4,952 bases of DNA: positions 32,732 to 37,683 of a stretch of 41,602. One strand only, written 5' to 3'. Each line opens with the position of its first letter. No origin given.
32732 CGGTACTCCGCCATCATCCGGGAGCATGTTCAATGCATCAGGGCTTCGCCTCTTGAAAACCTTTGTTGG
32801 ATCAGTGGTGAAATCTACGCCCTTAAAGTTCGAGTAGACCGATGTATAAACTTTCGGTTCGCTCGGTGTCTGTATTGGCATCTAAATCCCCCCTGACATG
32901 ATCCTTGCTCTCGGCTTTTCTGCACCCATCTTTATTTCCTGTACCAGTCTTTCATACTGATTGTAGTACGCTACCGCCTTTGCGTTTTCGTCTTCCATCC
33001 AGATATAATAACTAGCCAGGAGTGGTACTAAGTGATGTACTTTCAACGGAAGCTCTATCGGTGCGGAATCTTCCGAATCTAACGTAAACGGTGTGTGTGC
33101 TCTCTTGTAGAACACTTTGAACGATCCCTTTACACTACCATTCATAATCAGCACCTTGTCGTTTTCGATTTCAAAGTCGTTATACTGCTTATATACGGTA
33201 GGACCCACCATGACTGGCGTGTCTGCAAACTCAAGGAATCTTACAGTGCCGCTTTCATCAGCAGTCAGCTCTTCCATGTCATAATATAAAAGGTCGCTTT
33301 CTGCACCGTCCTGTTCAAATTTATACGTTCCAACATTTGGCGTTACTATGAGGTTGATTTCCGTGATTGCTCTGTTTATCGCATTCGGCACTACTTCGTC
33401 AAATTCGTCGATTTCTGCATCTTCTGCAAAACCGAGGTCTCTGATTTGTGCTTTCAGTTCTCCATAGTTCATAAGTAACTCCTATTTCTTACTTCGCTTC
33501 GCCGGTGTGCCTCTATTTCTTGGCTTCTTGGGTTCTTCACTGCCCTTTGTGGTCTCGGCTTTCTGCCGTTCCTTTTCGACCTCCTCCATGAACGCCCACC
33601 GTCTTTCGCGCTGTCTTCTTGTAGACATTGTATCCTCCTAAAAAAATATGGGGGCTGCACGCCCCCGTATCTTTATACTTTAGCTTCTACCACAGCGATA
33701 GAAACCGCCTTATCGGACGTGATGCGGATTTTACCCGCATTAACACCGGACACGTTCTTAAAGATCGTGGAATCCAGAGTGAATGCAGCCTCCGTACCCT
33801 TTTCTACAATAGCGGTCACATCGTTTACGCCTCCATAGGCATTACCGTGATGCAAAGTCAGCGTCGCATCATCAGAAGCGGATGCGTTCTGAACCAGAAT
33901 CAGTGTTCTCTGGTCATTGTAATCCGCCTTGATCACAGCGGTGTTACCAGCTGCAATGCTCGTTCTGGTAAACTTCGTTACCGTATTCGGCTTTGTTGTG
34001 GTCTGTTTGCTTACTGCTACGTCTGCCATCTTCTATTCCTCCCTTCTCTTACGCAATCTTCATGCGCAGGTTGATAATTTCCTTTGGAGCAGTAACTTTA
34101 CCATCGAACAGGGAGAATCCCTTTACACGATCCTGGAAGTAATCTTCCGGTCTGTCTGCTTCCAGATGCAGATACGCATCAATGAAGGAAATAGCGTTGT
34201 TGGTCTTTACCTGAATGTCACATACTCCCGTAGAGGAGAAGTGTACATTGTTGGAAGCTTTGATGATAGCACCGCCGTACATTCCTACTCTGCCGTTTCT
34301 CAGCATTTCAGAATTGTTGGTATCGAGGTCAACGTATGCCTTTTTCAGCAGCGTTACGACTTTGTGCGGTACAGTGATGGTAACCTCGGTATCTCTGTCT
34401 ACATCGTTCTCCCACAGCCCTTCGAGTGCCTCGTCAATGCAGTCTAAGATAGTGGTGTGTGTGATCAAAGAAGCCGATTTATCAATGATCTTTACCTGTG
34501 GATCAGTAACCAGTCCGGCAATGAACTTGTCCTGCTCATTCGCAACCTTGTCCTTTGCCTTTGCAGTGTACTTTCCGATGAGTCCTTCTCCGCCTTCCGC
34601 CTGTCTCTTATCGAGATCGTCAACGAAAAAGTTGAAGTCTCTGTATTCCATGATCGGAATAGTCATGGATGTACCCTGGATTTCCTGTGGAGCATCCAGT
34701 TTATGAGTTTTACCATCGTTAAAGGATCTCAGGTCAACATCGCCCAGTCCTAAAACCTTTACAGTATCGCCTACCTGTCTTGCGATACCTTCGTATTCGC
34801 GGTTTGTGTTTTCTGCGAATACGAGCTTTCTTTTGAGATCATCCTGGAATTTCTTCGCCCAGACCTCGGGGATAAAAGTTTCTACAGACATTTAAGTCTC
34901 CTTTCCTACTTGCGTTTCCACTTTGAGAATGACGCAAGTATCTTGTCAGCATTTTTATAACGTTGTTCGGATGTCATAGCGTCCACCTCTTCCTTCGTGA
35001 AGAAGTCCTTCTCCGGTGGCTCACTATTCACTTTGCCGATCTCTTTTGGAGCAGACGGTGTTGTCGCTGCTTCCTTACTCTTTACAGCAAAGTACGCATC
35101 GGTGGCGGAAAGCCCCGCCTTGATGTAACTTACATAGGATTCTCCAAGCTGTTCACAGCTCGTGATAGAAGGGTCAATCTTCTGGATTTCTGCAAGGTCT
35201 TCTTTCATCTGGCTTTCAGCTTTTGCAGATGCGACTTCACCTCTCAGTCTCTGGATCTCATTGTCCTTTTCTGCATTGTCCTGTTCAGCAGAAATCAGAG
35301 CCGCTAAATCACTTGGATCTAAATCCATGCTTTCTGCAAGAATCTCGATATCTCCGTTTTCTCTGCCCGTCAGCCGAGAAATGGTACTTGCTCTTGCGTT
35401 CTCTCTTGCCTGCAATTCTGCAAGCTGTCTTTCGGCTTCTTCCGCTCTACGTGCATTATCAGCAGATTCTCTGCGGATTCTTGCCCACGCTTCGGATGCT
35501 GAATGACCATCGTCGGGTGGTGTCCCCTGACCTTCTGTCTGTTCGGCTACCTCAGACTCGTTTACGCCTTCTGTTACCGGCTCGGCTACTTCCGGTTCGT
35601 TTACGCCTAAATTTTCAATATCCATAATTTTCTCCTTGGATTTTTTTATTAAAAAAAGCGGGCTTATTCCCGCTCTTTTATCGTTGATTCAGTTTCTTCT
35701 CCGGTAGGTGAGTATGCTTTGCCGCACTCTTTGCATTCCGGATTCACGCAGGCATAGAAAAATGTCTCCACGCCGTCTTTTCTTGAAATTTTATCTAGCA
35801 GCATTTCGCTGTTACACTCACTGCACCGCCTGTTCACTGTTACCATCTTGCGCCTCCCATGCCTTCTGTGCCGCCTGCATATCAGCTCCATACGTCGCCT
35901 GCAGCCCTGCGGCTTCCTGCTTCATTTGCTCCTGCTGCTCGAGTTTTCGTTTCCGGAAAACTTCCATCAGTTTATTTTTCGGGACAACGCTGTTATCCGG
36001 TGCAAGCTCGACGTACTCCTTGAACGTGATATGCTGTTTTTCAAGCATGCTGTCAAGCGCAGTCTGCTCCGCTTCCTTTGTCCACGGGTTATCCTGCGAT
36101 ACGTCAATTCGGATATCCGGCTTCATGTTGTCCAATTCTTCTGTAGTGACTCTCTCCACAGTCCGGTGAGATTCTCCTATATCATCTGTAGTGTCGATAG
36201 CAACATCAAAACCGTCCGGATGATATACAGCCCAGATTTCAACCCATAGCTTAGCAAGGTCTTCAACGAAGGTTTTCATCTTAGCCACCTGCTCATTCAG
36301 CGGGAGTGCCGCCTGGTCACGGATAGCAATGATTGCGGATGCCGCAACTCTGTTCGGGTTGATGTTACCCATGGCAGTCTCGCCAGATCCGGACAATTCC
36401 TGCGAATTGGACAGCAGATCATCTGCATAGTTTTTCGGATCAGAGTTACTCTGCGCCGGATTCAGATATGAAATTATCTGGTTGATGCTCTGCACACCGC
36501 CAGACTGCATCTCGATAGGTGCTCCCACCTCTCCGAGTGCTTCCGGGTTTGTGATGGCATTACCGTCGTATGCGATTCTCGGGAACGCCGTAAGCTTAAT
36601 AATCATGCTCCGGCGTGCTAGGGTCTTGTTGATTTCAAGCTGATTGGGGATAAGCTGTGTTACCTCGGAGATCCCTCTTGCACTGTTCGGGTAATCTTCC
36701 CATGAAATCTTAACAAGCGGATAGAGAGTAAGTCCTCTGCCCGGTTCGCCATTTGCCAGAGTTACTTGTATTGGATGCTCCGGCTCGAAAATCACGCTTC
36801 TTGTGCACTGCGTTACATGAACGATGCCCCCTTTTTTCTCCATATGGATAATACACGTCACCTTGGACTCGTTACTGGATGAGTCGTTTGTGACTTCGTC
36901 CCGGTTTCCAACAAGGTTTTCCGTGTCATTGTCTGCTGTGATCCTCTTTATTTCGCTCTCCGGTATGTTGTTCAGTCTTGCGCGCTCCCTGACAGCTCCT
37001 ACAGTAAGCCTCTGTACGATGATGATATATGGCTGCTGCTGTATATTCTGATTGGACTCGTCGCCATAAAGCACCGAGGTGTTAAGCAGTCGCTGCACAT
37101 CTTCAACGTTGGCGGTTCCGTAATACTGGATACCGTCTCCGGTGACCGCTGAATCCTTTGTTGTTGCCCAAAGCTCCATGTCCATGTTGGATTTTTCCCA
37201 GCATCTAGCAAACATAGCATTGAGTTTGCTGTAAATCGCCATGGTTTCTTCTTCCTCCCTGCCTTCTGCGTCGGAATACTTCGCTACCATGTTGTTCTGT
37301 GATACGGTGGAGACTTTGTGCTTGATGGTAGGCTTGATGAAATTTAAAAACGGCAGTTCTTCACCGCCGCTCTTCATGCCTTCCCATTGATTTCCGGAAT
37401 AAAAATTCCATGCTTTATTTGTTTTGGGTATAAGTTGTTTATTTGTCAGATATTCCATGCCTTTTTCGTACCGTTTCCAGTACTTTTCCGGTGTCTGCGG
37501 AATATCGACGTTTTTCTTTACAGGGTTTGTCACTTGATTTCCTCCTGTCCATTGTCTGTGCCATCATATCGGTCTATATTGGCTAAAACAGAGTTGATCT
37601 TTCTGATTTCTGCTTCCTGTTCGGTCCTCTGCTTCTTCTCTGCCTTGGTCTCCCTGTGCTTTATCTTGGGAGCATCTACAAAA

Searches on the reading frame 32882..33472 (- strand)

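Call 7: search_protein_families(library=phrogs, proteins=[window:32882-33472:-], max_evalue=0.001)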
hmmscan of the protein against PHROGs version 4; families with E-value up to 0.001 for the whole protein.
window:32882-33472:- (196 aa): 2 families
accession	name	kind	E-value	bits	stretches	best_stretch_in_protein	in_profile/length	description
phrog_13046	-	unknown function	2e-05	25.4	1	99-191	95-186/193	-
phrog_2125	-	head and packaging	0.00051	20.8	1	103-182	130-213/234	virion structural protein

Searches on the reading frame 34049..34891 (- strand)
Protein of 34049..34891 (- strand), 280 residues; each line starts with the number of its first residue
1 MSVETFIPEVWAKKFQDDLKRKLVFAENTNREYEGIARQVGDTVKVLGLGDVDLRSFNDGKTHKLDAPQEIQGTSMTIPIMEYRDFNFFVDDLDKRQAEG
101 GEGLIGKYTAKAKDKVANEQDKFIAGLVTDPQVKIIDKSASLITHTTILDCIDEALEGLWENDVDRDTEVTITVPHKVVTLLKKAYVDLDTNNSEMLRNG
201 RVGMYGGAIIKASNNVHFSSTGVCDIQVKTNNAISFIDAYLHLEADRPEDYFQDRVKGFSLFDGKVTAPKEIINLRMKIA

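Call 7: search_protein_families(library=phrogs, proteins=[window:34049-34891:-], max_evalue=0.001)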
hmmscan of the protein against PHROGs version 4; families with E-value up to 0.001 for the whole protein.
window:34049-34891:- (280 aa): 4 families
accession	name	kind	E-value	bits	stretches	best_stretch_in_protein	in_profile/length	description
phrog_267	-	head and packaging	1.1e-25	91.7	1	2-274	32-322/410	major head protein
phrog_283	-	head and packaging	2.6e-09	37.9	1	4-223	6-224/385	major head protein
phrog_544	-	head and packaging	3.8e-05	24.3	1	5-216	11-216/282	major head protein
phrog_422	-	head and packaging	0.00038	21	1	66-212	61-211/297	major head protein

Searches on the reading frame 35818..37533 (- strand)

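Call 7: search_protein_families(library=phrogs, proteins=[window:35818-37533:-], max_evalue=0.001)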
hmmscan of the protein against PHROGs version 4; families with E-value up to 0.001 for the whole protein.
window:35818-37533:- (571 aa): 2 families
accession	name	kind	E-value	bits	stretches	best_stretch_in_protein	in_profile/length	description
phrog_156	-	head and packaging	7.4e-20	71.9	1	38-567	33-612/681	portal protein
phrog_332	-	connector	1.9e-11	44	1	106-410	109-401/560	head-tail adaptor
